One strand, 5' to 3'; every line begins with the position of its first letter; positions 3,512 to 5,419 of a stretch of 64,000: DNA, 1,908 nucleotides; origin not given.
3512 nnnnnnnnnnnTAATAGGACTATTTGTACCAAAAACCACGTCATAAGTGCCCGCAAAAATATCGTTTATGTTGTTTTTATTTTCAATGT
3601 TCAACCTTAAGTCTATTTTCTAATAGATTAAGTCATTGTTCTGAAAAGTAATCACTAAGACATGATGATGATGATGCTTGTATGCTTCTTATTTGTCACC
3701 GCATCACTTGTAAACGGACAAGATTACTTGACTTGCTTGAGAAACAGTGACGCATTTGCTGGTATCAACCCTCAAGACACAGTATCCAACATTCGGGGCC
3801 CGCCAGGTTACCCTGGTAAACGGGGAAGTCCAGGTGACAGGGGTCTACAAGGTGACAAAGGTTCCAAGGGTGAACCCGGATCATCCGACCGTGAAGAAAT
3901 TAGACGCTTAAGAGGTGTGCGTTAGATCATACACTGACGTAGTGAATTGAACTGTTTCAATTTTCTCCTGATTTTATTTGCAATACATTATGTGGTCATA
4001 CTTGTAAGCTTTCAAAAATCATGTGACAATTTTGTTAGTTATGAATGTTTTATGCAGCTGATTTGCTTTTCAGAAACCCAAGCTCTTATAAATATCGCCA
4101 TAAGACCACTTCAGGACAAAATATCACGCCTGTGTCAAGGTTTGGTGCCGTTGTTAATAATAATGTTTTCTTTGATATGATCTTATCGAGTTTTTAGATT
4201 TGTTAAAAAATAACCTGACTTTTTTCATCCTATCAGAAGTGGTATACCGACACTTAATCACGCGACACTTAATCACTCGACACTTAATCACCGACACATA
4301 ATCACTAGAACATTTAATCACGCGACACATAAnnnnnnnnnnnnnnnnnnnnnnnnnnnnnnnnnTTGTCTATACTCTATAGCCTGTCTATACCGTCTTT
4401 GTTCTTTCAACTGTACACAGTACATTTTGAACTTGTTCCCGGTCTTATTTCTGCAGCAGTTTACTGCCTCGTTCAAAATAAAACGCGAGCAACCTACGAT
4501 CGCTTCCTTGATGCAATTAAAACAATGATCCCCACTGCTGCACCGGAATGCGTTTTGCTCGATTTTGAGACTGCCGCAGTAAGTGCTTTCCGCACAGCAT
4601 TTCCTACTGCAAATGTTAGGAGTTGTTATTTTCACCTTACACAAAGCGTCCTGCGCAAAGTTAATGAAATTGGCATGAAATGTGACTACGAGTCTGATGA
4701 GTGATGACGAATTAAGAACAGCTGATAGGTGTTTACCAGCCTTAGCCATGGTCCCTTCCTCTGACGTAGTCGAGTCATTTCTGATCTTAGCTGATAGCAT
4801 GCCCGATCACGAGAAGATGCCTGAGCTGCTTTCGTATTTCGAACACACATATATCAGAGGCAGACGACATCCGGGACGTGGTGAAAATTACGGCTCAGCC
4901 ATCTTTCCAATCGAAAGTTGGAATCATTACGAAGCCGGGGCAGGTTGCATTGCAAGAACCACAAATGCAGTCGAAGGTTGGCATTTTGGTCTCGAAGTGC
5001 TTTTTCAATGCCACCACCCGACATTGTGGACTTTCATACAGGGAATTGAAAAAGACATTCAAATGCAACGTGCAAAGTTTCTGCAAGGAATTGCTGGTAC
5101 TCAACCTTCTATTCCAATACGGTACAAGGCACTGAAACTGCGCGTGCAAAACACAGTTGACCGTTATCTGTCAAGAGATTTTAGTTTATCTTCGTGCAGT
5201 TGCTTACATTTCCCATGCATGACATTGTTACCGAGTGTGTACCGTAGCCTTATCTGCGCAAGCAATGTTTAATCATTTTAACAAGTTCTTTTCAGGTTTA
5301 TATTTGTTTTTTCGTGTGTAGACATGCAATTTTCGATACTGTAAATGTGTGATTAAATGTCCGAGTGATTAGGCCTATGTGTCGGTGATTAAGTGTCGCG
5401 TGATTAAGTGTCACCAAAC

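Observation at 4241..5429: Degenerate MULE (Mutator-like) transposon with unusual terminal inverted repeats built from tandem 14-bp subrepeats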

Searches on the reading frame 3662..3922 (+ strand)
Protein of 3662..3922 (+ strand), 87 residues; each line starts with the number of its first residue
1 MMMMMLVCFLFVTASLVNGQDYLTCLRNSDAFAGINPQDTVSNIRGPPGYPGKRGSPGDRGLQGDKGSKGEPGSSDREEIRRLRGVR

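Call 39: search_protein_families(library=pfam, proteins=[window:3662-3922:+], max_evalue=0.01)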
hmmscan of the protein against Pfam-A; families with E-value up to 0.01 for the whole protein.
window:3662-3922:+ (87 aa): 1 family
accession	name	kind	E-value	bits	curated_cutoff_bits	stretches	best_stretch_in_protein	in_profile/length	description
PF01391.23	Collagen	-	2e-06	27.9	27.2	1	46-74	10-38/60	Collagen triple helix repeat (20 copies)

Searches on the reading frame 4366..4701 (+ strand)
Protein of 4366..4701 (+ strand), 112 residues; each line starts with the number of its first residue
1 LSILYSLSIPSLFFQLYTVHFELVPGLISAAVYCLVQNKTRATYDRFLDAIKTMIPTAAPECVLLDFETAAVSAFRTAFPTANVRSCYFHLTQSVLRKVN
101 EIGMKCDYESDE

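Call 4: search_protein_families(library=pfam, proteins=[window:4366-4701:+], max_evalue=1)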
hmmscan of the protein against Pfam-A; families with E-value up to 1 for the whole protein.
window:4366-4701:+ (112 aa): 4 families
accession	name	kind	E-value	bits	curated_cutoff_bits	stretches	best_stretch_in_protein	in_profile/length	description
PF10551.15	MULE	-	2.8e-11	44.1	27.6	1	26-93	27-98/99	MULE transposase domain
PF21056.3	ZSWIM1-3_RNaseH-like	-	0.0023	18.3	27.2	1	15-84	57-127/128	Zinc finger SWIM domain-containing protein 1/3, RNaseH-like domain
PF01610.23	DDE_Tnp_ISL3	-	0.011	16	23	1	31-102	27-97/240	Transposase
PF00872.24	Transposase_mut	-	0.24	10.7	21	1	64-100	230-266/379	Transposase, Mutator family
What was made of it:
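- On Mutator-like (MULE) superfamily: Only profile positions 27-98 of 99 are matched, because the N-terminal part is deleted (call 4).
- Checked: ORF1 hits Pfam MULE PF10551 at E=2.8e-11 and 44.1 bits, above the 27.6-bit cut-off (call 4).
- MULE domain: Pfam MULE above threshold (call 4). There is a weak sub-threshold hit to ZSWIM1-3_RNaseH-like (E=0.0023, 18.3 bits against a cut-off of 27.2; call 4). The only above-threshold Pfam family is MULE (call 4).
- Tried and rejected: Hits to DDE_Tnp_ISL3 and Transposase_mut are below threshold (call 4).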

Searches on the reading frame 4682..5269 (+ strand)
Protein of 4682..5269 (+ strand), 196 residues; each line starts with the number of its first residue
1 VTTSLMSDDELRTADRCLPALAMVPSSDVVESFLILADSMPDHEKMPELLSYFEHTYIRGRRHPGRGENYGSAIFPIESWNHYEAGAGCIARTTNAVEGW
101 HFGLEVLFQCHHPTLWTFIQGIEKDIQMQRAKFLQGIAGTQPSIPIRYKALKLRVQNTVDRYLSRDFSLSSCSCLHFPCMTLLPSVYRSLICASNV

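Call 4: search_protein_families(library=pfam, proteins=[window:4682-5269:+], max_evalue=1)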
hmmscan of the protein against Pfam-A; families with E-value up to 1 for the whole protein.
window:4682-5269:+ (196 aa): 1 family
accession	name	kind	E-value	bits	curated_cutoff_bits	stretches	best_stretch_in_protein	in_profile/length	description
PF15565.11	Imm30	-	0.2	12.2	27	0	5-55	5-56/98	Immunity protein 30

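Call 38: find_encoding_contigs(protein=window:4697-5269:+, flank=3000, max_places=6)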
Protein window:4697-5269:+ (191 aa): no gene with exactly this product is on record in the collection.
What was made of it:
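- Tried and rejected: The look-up from its first ATG (window:4697-5269), meant to identify the source record, found nothing on record (call 38).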
